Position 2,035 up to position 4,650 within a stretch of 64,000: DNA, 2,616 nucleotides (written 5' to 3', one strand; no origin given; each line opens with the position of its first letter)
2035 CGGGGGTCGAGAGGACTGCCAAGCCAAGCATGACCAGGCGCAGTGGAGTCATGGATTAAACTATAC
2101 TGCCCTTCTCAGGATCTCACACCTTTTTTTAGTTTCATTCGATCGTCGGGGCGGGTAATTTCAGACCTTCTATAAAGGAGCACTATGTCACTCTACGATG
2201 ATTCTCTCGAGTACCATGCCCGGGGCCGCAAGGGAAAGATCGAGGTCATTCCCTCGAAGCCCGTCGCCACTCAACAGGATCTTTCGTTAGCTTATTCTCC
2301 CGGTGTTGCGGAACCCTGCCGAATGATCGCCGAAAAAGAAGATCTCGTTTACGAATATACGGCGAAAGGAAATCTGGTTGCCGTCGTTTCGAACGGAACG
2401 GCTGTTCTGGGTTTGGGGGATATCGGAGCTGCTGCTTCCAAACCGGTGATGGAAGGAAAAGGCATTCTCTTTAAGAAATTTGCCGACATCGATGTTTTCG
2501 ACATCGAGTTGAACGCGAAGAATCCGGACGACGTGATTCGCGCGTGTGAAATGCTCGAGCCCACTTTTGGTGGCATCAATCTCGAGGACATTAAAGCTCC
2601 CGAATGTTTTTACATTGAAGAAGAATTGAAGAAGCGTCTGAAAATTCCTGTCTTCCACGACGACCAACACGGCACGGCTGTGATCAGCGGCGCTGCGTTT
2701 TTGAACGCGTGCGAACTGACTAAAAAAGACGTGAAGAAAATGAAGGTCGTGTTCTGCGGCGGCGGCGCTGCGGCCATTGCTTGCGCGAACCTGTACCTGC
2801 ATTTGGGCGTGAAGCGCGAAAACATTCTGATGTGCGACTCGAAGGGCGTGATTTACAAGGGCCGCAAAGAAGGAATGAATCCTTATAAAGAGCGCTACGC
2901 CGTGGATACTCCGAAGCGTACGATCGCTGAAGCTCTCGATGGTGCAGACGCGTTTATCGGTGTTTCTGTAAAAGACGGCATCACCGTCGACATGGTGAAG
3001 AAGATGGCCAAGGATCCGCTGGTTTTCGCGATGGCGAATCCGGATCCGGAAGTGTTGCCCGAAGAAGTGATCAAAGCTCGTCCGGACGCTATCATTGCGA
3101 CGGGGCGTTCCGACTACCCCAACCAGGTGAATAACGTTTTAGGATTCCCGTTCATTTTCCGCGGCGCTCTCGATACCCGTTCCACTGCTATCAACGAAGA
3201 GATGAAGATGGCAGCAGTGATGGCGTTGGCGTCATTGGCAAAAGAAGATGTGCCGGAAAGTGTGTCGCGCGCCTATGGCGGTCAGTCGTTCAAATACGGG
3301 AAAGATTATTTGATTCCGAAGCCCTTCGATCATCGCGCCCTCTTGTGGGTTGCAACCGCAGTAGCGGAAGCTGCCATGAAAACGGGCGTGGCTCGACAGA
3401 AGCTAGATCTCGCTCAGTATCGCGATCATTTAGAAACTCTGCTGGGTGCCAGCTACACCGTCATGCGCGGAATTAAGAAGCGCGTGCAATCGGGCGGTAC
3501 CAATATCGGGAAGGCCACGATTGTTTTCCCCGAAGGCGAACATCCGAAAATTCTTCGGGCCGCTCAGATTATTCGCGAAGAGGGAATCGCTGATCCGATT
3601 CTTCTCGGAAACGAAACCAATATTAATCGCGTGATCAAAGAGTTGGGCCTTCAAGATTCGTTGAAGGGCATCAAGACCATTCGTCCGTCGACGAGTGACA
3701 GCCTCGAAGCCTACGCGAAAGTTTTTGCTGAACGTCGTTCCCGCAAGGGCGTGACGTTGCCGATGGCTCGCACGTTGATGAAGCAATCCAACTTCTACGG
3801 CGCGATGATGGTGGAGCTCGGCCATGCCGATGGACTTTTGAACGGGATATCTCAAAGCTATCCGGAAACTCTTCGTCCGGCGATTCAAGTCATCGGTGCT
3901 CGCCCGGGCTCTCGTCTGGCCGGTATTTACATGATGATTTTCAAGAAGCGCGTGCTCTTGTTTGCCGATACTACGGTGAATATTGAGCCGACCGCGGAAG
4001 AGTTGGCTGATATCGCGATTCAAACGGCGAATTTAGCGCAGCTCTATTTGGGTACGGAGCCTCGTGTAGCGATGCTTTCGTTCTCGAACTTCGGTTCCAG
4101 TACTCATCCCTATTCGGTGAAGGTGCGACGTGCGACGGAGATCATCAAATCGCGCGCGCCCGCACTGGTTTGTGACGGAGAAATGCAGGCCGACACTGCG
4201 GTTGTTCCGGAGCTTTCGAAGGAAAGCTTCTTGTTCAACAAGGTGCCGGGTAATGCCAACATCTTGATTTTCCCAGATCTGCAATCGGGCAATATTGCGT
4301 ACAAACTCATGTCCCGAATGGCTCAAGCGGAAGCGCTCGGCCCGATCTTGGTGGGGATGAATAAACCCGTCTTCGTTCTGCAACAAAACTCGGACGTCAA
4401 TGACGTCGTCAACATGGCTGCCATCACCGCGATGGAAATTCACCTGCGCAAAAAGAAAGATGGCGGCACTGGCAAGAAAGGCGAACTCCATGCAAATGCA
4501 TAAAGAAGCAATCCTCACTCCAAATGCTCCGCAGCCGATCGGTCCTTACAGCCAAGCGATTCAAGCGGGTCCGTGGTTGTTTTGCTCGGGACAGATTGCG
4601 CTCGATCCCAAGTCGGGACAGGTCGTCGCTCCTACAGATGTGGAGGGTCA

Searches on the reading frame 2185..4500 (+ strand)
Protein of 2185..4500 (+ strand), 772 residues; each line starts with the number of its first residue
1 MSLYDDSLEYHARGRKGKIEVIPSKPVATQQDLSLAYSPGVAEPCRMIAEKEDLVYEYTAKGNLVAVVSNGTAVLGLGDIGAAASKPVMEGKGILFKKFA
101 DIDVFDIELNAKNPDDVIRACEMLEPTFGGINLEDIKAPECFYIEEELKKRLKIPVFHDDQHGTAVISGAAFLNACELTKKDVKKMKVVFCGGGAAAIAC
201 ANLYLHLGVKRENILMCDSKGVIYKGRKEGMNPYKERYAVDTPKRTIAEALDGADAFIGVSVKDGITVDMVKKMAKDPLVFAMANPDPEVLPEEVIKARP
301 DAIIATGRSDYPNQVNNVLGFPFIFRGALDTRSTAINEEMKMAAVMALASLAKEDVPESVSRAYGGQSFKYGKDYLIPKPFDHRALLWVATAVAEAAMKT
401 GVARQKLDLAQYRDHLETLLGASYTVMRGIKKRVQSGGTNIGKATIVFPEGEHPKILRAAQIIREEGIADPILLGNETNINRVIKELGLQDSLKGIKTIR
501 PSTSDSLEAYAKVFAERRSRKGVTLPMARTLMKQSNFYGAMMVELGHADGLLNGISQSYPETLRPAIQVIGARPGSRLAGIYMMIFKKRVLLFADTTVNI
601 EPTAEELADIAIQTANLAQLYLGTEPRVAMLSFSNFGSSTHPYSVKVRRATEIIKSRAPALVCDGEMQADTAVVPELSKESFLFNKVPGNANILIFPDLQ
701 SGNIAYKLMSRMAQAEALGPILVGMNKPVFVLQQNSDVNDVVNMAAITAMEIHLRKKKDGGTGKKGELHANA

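Call 106: search_protein_families(library=pfam, proteins=[window:2185-4500:+], max_evalue=0.00001)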
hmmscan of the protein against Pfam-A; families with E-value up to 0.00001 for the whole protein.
window:2185-4500:+ (772 aa): 3 families
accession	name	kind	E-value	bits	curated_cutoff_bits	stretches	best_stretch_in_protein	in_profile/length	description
PF01515.24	PTA_PTB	-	9.3e-104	347.7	24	1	442-749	13-319/319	Phosphate acetyl/butaryl transferase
PF00390.24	malic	-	3e-29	102.6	23.1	1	17-149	2-182/182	Malic enzyme, N-terminal domain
PF03949.21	Malic_M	-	6.1e-19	68.8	23.5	1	163-358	3-231/258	Malic enzyme, NAD binding domain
